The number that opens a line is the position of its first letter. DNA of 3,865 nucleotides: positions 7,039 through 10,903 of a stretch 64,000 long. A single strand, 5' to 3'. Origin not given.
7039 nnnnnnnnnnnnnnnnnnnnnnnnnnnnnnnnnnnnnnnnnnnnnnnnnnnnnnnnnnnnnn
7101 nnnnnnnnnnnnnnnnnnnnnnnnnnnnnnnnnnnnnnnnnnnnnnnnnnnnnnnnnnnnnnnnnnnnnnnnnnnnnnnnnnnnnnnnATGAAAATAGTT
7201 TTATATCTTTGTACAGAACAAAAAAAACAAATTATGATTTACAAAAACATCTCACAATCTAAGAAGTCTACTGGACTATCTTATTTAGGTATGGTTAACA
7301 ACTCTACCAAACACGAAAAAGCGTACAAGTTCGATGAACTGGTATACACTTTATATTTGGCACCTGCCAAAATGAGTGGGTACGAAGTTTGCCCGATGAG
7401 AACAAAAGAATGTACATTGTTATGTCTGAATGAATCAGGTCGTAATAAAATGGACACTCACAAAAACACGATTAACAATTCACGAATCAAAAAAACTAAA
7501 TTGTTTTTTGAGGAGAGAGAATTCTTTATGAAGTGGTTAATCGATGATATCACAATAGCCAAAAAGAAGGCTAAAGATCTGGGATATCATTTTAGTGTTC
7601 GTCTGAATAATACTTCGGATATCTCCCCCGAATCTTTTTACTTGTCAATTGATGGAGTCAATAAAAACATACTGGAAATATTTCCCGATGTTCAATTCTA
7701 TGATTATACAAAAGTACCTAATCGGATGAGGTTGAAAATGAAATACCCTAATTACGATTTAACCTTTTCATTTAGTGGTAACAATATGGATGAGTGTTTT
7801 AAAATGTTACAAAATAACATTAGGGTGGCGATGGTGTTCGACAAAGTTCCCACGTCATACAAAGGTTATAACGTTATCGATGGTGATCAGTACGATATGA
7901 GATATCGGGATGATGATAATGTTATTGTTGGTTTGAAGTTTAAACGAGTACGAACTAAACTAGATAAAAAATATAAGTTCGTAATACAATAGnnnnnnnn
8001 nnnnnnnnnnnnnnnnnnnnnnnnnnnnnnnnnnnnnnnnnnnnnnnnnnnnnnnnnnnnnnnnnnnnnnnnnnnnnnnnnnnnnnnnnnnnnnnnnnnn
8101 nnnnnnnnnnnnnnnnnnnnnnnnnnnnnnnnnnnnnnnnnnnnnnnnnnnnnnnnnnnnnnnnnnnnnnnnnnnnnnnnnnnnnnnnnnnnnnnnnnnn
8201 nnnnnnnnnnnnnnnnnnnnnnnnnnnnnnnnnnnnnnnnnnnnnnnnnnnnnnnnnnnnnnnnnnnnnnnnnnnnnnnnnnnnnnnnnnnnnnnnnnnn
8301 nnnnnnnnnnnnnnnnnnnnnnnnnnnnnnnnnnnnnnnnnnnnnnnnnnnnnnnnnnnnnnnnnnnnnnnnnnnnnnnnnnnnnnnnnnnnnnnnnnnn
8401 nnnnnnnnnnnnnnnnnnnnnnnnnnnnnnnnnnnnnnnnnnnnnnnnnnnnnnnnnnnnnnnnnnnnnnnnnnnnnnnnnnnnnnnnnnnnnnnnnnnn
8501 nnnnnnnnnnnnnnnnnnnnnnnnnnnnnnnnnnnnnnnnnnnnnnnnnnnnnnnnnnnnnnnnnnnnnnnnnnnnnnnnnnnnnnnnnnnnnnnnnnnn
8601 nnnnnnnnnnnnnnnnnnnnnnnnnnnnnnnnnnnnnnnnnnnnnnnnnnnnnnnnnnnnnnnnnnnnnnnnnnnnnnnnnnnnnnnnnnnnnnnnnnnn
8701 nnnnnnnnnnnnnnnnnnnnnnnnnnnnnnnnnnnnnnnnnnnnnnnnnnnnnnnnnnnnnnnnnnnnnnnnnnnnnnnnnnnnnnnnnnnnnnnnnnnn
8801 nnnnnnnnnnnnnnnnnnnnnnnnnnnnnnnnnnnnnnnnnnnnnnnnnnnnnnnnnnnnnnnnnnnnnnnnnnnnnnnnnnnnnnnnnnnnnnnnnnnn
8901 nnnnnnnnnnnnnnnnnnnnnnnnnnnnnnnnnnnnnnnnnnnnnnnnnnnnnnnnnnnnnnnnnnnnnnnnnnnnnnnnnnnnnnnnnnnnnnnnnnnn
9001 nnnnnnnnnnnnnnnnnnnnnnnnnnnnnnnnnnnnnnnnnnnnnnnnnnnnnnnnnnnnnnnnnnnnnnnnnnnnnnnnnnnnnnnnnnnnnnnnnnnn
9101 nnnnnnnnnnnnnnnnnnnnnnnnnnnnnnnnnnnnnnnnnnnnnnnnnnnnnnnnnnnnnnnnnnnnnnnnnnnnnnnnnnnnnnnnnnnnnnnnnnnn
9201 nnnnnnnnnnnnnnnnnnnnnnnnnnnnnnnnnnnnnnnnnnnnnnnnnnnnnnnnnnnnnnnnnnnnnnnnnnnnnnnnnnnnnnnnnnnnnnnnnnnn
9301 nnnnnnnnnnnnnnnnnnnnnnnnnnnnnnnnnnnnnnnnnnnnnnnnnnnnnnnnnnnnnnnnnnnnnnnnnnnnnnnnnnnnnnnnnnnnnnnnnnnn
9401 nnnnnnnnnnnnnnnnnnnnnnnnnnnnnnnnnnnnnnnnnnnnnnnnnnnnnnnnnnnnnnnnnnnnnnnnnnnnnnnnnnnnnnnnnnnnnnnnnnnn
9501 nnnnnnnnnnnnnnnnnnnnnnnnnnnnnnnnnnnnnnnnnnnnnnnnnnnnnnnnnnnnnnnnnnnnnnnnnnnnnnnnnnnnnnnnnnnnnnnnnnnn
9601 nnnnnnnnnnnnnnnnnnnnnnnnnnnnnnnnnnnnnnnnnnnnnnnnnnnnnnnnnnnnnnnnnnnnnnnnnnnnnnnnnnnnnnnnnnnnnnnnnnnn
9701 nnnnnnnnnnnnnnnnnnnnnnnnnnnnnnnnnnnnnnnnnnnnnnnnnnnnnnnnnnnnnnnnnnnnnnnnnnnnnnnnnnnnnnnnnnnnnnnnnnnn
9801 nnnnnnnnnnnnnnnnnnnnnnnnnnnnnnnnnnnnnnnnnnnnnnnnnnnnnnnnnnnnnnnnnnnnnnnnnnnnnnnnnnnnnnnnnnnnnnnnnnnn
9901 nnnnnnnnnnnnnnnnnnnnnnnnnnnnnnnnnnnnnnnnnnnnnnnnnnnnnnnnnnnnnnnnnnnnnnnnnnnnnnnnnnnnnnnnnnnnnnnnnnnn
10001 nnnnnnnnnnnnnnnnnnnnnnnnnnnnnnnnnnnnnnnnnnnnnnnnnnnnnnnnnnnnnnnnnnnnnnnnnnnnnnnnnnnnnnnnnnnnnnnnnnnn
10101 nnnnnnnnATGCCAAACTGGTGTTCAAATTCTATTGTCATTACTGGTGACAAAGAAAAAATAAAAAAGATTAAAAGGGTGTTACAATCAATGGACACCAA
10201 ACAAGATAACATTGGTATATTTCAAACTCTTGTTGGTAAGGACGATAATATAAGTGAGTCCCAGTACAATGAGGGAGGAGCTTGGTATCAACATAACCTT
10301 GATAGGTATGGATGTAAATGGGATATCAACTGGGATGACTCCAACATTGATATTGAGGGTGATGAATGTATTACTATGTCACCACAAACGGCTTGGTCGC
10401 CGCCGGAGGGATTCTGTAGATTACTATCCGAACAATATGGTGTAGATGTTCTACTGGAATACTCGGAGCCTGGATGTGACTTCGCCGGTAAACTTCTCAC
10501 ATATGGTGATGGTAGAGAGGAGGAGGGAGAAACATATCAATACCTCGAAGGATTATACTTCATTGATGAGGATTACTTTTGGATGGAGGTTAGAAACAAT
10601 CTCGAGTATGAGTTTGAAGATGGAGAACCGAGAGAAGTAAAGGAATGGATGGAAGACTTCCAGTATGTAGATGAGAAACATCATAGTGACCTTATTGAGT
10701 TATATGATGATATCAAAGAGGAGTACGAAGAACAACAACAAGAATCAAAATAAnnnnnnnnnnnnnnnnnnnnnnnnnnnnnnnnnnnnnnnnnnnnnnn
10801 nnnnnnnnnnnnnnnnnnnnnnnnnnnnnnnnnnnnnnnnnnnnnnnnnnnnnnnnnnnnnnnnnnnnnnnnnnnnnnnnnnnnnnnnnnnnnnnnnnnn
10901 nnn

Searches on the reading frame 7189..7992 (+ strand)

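Call 17: search_protein_families(library=phrogs, proteins=[window:7189-7992:+], max_evalue=0.0001)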
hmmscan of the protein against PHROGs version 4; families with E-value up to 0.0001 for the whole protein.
window:7189-7992:+ (267 aa): 2 families
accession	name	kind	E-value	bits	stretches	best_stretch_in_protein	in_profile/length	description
phrog_1617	-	unknown function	1.2e-52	179.7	1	24-266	33-270/273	-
phrog_1392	-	unknown function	6.6e-05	23.4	0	160-216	167-225/296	-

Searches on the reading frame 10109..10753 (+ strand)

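Call 17: search_protein_families(library=phrogs, proteins=[window:10109-10753:+], max_evalue=0.0001)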
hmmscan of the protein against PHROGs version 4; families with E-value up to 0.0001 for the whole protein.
window:10109-10753:+ (214 aa): 3 families
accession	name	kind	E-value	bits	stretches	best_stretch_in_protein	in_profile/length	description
phrog_20518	-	unknown function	3.2e-12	47.7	1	57-128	105-176/177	-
phrog_37043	-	unknown function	4e-08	33.7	1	58-129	193-264/308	-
phrog_12644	-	unknown function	6.8e-06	27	0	60-121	113-174/236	-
